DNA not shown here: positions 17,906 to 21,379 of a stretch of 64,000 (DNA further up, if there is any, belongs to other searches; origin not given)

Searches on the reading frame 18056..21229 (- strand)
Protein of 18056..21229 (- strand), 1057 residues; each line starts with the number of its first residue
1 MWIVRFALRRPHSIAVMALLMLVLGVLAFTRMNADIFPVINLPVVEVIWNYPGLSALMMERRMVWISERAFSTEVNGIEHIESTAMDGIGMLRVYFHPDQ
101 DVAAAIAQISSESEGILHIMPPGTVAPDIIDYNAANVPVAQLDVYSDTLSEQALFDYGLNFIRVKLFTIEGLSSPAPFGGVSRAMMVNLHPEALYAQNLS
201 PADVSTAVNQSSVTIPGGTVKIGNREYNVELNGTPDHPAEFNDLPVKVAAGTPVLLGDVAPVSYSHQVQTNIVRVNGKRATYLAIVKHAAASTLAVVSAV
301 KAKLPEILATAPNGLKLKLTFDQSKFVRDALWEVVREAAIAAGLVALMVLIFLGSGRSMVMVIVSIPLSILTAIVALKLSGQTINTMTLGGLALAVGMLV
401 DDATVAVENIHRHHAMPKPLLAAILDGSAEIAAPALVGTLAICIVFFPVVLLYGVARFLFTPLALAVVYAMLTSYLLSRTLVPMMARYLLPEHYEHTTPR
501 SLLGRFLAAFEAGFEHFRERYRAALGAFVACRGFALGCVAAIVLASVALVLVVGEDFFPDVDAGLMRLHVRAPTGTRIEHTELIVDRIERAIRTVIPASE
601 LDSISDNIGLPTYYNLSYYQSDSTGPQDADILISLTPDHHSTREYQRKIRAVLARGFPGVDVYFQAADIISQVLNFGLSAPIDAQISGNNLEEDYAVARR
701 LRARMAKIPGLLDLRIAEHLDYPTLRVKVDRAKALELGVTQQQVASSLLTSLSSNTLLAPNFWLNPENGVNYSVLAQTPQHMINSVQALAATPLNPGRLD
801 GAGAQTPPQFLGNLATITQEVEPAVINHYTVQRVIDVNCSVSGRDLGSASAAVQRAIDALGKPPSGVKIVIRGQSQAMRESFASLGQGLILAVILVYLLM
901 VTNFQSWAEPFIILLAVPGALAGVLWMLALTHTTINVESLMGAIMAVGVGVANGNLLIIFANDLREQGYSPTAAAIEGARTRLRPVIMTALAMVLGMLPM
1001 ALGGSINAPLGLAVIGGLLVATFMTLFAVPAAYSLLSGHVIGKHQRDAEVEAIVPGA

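Call 44: search_protein_families(library=pfam, proteins=[window:18056-21229:-])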
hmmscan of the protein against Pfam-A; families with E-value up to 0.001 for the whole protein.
window:18056-21229:- (1057 aa): 1 family
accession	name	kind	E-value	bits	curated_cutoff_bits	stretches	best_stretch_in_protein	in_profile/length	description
PF00873.25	ACR_tran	-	3.8e-198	661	28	1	3-1036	1-1020/1021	AcrB/AcrD/AcrF family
